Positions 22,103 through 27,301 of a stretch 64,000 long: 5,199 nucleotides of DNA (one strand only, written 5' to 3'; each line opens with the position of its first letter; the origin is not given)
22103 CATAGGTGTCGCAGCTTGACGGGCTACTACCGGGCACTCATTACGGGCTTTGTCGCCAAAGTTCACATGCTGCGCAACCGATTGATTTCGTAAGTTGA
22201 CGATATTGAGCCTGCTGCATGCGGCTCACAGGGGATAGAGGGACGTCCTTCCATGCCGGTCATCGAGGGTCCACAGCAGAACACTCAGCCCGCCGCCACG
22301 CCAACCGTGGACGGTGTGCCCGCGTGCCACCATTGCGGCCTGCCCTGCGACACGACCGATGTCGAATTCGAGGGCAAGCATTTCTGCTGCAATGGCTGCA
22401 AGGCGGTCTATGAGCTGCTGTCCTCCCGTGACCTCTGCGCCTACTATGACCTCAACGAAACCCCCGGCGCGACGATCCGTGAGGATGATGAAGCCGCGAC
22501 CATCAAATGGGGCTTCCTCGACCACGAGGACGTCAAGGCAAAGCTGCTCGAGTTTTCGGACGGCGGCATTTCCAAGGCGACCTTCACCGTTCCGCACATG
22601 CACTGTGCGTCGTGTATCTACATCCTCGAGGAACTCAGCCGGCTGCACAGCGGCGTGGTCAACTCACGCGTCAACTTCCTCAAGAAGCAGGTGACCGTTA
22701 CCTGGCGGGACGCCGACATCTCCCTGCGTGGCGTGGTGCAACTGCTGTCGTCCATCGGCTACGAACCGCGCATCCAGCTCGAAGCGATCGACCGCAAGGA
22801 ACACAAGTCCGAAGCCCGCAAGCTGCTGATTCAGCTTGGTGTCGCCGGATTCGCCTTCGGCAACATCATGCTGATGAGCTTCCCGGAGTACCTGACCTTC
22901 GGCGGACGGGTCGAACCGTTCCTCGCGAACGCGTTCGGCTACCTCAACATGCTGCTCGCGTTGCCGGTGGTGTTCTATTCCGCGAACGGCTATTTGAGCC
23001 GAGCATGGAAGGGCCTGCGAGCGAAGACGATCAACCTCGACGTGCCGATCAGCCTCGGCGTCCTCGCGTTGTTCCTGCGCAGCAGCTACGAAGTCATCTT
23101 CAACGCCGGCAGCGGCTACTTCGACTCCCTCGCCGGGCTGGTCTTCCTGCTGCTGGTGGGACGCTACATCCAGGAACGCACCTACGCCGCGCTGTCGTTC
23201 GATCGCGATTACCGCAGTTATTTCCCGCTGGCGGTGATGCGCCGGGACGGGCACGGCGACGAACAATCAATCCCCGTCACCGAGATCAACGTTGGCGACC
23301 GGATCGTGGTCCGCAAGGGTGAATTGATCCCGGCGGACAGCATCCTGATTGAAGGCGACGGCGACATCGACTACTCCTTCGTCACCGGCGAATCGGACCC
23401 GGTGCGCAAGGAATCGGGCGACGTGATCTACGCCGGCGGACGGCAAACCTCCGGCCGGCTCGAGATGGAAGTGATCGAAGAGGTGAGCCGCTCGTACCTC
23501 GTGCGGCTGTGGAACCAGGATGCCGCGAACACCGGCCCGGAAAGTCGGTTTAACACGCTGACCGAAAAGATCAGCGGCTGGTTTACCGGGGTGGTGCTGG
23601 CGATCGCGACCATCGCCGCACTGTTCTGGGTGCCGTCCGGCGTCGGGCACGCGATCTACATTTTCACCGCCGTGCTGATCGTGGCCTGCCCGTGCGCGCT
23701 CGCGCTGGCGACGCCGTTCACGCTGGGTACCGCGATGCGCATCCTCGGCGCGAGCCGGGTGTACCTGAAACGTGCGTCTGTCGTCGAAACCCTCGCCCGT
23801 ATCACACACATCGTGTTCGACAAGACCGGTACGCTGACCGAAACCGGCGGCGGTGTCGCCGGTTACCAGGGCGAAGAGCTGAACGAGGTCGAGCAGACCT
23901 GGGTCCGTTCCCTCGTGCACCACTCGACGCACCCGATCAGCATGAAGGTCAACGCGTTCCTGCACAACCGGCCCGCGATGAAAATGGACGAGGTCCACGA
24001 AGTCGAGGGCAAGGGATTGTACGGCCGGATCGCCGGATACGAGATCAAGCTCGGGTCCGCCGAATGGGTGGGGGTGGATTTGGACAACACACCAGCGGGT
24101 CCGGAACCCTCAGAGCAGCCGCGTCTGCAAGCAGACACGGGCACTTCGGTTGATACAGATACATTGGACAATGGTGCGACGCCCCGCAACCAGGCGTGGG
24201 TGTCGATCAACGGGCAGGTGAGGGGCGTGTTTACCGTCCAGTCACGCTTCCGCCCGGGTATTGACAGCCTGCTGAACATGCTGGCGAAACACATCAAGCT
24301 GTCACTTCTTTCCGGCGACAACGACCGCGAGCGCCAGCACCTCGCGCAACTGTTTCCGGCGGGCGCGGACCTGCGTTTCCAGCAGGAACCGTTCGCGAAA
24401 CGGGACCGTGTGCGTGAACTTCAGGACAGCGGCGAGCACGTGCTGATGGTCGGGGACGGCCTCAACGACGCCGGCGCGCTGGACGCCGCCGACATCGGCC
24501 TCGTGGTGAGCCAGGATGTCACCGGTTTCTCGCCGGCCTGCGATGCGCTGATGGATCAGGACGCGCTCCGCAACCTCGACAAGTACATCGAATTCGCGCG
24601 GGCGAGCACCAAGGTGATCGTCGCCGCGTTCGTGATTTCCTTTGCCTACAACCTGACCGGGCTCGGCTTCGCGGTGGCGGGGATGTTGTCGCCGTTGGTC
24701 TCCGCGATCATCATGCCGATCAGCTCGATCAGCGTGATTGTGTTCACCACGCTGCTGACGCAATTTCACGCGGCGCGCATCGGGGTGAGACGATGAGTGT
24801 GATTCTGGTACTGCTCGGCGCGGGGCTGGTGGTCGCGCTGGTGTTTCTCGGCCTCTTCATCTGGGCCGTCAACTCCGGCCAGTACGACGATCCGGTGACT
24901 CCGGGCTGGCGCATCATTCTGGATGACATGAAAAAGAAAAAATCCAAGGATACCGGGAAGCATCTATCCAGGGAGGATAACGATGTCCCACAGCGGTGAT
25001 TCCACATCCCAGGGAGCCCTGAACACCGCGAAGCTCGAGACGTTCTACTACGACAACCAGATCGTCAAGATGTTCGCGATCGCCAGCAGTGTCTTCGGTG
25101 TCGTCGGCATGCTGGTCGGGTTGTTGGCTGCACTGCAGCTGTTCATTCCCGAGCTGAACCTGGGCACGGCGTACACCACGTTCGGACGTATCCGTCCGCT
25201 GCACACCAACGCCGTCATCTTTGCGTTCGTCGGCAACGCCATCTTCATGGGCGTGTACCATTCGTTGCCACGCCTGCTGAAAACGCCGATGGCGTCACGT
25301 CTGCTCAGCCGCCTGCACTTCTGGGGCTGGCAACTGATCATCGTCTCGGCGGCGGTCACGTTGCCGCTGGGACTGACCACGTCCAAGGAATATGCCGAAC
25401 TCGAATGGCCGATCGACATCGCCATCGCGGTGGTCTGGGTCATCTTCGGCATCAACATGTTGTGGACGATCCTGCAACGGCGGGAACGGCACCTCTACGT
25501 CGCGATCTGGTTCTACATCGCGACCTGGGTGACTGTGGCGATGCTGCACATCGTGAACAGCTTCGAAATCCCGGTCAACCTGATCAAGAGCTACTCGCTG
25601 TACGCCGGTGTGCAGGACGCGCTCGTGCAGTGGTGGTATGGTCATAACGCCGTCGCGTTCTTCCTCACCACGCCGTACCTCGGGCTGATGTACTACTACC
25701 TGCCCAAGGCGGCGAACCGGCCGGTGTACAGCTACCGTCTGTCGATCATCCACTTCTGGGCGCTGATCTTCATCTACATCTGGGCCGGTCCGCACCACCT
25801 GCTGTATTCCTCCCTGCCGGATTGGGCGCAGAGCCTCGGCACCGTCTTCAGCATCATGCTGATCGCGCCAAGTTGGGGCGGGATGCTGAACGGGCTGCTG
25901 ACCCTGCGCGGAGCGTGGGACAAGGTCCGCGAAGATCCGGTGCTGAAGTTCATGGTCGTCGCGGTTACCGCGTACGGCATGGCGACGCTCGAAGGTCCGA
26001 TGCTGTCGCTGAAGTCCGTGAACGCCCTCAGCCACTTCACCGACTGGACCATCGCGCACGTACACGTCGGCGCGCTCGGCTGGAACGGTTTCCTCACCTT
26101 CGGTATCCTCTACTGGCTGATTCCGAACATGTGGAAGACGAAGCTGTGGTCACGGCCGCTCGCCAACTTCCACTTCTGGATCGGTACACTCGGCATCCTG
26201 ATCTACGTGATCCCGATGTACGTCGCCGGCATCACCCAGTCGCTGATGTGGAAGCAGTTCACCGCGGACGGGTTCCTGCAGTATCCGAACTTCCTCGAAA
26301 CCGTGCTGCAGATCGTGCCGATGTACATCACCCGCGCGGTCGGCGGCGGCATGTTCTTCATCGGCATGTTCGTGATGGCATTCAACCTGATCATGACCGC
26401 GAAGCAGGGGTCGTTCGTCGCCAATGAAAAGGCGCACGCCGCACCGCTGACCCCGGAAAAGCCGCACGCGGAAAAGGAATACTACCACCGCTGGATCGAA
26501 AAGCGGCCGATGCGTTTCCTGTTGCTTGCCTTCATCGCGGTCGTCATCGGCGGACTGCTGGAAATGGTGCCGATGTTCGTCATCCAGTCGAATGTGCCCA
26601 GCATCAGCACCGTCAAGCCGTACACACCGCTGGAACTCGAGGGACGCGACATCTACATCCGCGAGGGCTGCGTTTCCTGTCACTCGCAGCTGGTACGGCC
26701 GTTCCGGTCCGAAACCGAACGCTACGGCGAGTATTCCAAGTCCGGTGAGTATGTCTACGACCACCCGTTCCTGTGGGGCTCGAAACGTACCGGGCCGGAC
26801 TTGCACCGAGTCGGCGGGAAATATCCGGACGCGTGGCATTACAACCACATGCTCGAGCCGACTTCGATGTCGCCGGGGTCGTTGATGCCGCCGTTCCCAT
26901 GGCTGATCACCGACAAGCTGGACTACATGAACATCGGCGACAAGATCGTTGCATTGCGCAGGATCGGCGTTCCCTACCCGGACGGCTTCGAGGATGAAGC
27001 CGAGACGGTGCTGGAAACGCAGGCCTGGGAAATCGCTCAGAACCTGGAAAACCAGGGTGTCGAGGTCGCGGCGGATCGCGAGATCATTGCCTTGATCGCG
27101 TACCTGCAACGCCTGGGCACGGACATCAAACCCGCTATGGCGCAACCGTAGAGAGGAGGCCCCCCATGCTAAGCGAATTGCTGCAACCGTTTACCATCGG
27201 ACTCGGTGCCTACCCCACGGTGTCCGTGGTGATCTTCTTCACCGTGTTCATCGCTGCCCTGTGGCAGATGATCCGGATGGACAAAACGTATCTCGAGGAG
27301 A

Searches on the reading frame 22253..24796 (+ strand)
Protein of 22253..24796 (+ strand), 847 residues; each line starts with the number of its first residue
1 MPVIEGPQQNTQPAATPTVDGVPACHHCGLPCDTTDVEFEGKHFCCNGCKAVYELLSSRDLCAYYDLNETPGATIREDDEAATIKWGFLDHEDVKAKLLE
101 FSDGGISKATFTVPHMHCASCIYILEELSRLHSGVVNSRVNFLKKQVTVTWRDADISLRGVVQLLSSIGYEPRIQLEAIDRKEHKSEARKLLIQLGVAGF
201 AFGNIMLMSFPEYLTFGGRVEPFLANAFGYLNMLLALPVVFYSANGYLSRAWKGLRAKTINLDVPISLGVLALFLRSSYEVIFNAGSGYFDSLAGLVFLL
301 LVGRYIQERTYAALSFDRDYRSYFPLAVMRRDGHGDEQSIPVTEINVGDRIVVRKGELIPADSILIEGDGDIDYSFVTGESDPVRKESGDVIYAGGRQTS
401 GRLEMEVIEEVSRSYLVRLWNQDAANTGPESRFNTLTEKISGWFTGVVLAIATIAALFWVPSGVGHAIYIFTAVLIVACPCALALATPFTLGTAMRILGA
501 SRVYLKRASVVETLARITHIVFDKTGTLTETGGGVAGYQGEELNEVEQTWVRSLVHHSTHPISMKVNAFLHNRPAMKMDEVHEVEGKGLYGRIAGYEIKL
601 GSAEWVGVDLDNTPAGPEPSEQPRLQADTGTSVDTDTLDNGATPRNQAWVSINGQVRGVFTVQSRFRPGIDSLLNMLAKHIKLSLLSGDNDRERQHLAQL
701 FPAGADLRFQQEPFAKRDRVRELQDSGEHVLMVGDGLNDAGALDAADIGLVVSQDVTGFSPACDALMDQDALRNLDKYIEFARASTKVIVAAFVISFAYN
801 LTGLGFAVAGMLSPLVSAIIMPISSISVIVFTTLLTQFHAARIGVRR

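Call 14: search_protein_families(library=pfam, proteins=[window:22253-24796:+], max_evalue=0.001)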
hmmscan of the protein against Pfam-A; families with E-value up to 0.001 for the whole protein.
window:22253-24796:+ (847 aa): 4 families
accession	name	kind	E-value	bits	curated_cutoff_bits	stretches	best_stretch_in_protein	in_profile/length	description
PF00122.25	E1-E2_ATPase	-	3.6e-42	144.4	28.1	1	330-498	10-178/181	E1-E2 ATPase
PF00702.32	Hydrolase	-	1.3e-17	65.2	26.4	1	518-747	2-191/191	haloacid dehalogenase-like hydrolase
PF12156.14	ATPase-cat_bd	-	1.1e-13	52.1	27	1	24-100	1-83/86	Putative metal-binding domain of cation transport ATPase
PF00403.32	HMA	-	6.2e-07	30.1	24.8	1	110-171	1-62/62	Heavy-metal-associated domain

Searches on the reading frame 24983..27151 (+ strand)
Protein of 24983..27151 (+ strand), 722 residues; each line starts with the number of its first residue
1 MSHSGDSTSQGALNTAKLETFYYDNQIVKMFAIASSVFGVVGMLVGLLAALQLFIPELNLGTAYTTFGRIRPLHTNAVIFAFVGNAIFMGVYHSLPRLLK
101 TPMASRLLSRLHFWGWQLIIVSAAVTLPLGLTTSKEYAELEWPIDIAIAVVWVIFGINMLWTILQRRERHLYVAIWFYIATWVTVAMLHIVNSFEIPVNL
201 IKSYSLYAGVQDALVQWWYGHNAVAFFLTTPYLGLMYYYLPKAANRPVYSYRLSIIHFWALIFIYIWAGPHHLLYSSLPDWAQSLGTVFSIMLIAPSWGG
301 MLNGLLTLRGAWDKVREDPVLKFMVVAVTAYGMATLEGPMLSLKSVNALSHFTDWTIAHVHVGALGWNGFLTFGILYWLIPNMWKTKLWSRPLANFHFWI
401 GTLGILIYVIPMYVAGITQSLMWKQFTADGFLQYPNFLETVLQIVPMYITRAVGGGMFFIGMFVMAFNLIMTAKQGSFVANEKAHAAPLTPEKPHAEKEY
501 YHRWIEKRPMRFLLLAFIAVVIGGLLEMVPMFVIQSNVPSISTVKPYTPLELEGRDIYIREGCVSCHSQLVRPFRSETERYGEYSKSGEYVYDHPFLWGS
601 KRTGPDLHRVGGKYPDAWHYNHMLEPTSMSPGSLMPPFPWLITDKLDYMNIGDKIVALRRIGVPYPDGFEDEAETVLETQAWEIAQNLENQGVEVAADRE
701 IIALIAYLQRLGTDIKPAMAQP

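Call 14: search_protein_families(library=pfam, proteins=[window:24983-27151:+], max_evalue=0.001)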
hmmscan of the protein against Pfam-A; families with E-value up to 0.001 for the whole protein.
window:24983-27151:+ (722 aa): 2 families
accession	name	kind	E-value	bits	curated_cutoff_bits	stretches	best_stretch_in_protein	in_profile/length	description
PF00115.25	COX1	-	2.8e-120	402.6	34.8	1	26-456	1-435/436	Cytochrome C and Quinol oxidase polypeptide I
PF02433.20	FixO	-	3.1e-97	324.8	29.6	1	502-715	1-219/219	Cytochrome C oxidase, mono-heme subunit/FixO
